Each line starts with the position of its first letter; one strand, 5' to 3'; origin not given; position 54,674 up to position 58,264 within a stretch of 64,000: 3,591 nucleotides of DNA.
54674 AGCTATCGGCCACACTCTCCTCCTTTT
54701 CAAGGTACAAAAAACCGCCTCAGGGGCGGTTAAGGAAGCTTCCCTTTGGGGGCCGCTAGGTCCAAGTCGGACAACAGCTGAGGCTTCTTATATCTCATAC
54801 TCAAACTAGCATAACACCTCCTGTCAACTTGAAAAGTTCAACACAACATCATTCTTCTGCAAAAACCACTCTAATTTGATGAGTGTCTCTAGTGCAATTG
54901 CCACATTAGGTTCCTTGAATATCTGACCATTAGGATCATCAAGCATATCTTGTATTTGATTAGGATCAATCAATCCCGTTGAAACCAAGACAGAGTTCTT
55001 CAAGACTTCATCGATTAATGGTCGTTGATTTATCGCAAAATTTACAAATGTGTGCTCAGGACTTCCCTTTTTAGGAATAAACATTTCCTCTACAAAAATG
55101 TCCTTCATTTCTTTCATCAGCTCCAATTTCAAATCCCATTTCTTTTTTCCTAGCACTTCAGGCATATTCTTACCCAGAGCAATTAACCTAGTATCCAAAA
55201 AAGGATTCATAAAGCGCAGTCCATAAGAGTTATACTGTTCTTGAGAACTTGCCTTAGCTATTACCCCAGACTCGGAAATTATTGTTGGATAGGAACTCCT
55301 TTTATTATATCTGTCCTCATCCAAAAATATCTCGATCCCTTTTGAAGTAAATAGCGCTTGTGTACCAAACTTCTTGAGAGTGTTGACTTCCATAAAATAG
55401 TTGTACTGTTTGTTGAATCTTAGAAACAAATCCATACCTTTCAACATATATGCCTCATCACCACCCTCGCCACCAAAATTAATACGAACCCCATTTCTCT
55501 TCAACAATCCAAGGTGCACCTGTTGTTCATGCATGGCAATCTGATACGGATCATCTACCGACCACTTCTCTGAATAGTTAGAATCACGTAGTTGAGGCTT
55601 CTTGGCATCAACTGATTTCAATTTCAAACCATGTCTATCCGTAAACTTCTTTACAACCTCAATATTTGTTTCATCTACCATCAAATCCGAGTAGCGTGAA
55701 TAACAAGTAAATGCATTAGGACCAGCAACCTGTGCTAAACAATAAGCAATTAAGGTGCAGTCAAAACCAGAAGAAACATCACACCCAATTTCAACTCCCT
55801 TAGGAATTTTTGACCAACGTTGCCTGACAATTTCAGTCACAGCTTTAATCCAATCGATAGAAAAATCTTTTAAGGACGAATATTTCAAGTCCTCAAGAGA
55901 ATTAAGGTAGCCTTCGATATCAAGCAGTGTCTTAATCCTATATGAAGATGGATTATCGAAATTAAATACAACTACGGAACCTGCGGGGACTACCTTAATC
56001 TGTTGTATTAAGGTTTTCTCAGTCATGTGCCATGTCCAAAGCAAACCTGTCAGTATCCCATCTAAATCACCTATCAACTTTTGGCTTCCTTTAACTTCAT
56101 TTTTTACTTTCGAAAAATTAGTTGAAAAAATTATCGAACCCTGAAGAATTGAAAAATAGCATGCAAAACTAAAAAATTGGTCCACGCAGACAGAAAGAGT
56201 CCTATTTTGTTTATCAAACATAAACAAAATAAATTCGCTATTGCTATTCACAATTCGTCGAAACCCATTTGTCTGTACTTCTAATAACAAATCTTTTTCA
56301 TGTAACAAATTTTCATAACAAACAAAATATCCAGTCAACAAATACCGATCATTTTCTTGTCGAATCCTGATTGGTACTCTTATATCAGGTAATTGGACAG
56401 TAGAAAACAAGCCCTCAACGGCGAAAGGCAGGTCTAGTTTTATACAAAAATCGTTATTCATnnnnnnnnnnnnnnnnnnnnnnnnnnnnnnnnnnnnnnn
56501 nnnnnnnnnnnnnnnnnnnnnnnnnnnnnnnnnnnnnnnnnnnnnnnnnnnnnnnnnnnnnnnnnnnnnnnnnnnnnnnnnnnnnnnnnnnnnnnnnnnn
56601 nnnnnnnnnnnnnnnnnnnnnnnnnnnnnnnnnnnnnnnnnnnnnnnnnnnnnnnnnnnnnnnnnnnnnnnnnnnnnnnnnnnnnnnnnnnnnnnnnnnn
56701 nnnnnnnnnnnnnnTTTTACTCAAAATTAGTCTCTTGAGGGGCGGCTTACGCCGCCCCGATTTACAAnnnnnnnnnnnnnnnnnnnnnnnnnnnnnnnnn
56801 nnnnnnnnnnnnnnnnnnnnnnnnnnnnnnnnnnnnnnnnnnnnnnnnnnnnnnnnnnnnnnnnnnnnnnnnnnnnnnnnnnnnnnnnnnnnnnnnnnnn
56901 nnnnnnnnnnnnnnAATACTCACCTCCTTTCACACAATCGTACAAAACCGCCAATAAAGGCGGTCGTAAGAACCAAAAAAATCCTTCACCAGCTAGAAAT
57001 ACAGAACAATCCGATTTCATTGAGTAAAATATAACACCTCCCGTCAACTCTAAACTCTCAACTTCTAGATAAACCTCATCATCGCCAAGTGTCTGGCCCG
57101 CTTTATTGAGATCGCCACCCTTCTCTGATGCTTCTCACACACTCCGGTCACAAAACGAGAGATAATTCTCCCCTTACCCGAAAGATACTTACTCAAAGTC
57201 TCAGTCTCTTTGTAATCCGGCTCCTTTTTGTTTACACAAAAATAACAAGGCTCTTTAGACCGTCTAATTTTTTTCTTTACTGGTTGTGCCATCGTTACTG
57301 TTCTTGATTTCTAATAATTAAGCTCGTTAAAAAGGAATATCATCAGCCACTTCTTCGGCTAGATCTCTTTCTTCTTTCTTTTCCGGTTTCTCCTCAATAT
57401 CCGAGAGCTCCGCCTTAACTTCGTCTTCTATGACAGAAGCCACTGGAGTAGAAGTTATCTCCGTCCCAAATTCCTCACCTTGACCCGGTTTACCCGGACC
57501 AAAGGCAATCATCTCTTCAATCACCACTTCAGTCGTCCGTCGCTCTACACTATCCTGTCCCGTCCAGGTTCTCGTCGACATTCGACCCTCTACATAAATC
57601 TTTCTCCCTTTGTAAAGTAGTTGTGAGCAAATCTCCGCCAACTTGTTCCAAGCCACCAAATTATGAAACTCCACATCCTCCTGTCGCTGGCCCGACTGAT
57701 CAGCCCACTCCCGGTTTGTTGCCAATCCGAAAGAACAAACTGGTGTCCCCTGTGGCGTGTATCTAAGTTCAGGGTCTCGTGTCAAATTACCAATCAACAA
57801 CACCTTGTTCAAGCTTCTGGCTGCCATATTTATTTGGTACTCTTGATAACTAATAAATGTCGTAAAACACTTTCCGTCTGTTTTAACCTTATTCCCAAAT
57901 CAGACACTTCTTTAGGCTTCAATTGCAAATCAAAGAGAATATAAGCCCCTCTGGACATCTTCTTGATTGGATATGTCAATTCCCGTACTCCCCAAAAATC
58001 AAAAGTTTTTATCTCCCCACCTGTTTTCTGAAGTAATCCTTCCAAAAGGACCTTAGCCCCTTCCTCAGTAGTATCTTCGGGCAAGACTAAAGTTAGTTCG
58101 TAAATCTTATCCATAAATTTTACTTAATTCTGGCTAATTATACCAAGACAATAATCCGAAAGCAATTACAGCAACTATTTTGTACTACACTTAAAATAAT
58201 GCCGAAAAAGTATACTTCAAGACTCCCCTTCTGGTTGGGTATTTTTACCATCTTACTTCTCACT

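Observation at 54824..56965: Peptide gene + hairpin + small winged-helix ORF + Cys-less asparagine-synthetase homologue directly downstream of rpsR: candidate lasso-like RiPP locus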

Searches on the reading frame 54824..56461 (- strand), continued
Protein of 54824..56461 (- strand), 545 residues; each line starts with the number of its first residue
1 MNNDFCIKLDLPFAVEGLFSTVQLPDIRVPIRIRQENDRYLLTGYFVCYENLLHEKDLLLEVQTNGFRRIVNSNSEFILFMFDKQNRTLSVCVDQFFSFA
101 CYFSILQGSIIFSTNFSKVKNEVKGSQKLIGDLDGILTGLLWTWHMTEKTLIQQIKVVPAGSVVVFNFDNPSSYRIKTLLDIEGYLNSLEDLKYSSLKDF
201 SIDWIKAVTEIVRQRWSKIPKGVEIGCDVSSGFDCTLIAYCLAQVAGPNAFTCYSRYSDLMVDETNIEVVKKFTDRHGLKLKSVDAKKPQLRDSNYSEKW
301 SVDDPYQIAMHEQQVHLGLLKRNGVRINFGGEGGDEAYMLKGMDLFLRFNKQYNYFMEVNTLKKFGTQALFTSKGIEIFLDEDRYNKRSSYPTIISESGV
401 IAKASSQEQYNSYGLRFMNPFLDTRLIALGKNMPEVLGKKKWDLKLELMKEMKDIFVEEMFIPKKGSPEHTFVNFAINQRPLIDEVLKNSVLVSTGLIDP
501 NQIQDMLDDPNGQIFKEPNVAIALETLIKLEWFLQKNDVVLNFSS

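Call 81: search_protein_families(library=ncbifam, proteins=[P0145, P0147, P0155, P0160, P0162, P0165, P0168, P0171, P0180, P0185], max_evalue=0.00001)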
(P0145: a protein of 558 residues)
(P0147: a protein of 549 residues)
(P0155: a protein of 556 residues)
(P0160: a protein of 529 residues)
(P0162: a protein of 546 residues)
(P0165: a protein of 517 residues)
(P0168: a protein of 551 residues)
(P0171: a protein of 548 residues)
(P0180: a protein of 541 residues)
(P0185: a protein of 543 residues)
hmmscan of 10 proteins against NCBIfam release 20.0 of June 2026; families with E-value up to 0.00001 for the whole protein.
P0145 (558 aa): 3 families
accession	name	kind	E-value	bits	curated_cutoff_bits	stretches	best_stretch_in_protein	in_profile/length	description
TIGR01536.1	asn_synth_AEB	equivalog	8.6e-18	64.6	267.1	1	78-354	100-373/517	asparagine synthase (glutamine-hydrolyzing)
TIGR03108.1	eps_aminotran_1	hypoth_equivalog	9.7e-10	37.7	816.9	1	78-350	99-372/628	XrtA/PEP-CTERM system amidotransferase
TIGR03104.1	trio_amidotrans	equivalog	1.6e-07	30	570.1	1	78-293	99-318/589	N-acetylglutaminylglutamine amidotransferase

P0147 (549 aa): 2 families
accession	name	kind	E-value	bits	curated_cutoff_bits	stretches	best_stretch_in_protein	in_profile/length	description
TIGR01536.1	asn_synth_AEB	equivalog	4.1e-13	49.2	267.1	1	80-342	116-369/517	asparagine synthase (glutamine-hydrolyzing)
NF033561.1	macrolact_Ik_Al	subfamily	2e-08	33.3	300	1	95-346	88-336/561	albusnodin/ikarugamycin family macrolactam cyclase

P0155 (556 aa): 4 families
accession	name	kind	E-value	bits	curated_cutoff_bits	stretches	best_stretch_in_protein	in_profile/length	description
TIGR03108.1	eps_aminotran_1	hypoth_equivalog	1.6e-08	33.8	816.9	1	93-350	120-378/628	XrtA/PEP-CTERM system amidotransferase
TIGR01536.1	asn_synth_AEB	equivalog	5.5e-08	32.2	267.1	1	90-344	118-370/517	asparagine synthase (glutamine-hydrolyzing)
NF033561.1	macrolact_Ik_Al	subfamily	1.4e-07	30.6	300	1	99-355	85-344/561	albusnodin/ikarugamycin family macrolactam cyclase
TIGR03104.1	trio_amidotrans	equivalog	6.6e-06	24.6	570.1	0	93-259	120-290/589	N-acetylglutaminylglutamine amidotransferase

P0160 (529 aa): 1 family
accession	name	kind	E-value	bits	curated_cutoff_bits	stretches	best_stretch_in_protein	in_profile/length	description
TIGR01536.1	asn_synth_AEB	equivalog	6e-06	25.5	267.1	0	61-262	115-311/517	asparagine synthase (glutamine-hydrolyzing)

P0162 (546 aa): 3 families
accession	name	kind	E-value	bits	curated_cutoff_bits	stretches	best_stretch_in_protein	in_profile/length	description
TIGR01536.1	asn_synth_AEB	equivalog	2.7e-11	43.2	267.1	1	97-351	124-368/517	asparagine synthase (glutamine-hydrolyzing)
NF033535.1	lass_lactam_cya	exception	3e-06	26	525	0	106-350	132-375/668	lasso peptide isopeptide bond-forming cyclase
TIGR03104.1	trio_amidotrans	equivalog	7e-06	24.5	570.1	0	80-272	102-298/589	N-acetylglutaminylglutamine amidotransferase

P0165 (517 aa): 1 family
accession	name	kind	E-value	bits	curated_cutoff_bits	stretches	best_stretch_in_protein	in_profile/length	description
TIGR01536.1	asn_synth_AEB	equivalog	1.7e-09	37.2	267.1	1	64-319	119-369/517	asparagine synthase (glutamine-hydrolyzing)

P0168 (551 aa): 2 families
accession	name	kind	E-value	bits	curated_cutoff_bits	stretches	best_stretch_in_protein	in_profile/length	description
TIGR01536.1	asn_synth_AEB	equivalog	9.6e-12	44.7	267.1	1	119-360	140-368/517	asparagine synthase (glutamine-hydrolyzing)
NF033535.1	lass_lactam_cya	exception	4.7e-10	38.6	525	1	124-359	144-375/668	lasso peptide isopeptide bond-forming cyclase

P0171 (548 aa): 3 families
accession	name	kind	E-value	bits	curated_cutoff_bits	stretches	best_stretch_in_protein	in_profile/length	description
TIGR01536.1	asn_synth_AEB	equivalog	7.5e-18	64.8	267.1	1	100-354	124-369/517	asparagine synthase (glutamine-hydrolyzing)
NF033535.1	lass_lactam_cya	exception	6.7e-08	31.5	525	1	114-352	137-375/668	lasso peptide isopeptide bond-forming cyclase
TIGR03108.1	eps_aminotran_1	hypoth_equivalog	3.8e-07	29.2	816.9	0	100-377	123-392/628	XrtA/PEP-CTERM system amidotransferase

P0180 (541 aa): 2 families
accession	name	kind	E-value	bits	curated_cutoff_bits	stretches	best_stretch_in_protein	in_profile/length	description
TIGR01536.1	asn_synth_AEB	equivalog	5.9e-11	42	267.1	1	98-348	126-369/517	asparagine synthase (glutamine-hydrolyzing)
NF033561.1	macrolact_Ik_Al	subfamily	8.1e-11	41.2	300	1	103-351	88-335/561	albusnodin/ikarugamycin family macrolactam cyclase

P0185 (543 aa): 2 families
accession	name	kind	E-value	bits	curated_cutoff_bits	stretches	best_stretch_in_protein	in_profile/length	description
TIGR01536.1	asn_synth_AEB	equivalog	1.7e-14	53.7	267.1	1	78-337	129-379/517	asparagine synthase (glutamine-hydrolyzing)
NF033535.1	lass_lactam_cya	exception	3.7e-08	32.4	525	1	85-326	135-375/668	lasso peptide isopeptide bond-forming cyclase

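Call 83: search_protein_families(library=padloc, proteins=[window:54824-56461:-], max_evalue=0.01)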
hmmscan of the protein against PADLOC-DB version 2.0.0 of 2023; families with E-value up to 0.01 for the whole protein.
window:54824-56461:- (545 aa): 0 families

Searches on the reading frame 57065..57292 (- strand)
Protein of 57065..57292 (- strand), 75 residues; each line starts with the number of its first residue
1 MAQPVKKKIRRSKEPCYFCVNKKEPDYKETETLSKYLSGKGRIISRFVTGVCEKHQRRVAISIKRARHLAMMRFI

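Call 76: search_protein_families(library=pfam, proteins=[window:57065-57292:-], max_evalue=0.001)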
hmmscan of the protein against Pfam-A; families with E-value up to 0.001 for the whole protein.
window:57065-57292:- (75 aa): 1 family
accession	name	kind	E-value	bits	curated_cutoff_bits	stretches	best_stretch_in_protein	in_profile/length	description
PF01084.26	Ribosomal_S18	-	2.2e-21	76.1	21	1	21-72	1-52/52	Ribosomal protein S18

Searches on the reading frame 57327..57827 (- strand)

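Call 76: search_protein_families(library=pfam, proteins=[window:57327-57827:-], max_evalue=0.001)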
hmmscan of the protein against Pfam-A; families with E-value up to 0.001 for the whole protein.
window:57327-57827:- (166 aa): 2 families
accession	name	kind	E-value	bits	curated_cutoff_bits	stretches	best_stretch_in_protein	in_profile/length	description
PF00436.31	SSB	-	7.2e-36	122.8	26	1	6-106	1-101/104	Single-strand binding protein family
PF22657.2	SSB_1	-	1.3e-05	25.7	27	1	7-86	1-78/91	Another single-strand binding protein family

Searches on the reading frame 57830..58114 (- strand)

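Call 76: search_protein_families(library=pfam, proteins=[window:57830-58114:-], max_evalue=0.001)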
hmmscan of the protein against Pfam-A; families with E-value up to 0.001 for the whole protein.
window:57830-58114:- (94 aa): 1 family
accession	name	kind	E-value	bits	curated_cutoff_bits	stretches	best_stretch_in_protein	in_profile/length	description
PF01250.22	Ribosomal_S6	-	2.4e-18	66.5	27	1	5-89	2-89/90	Ribosomal protein S6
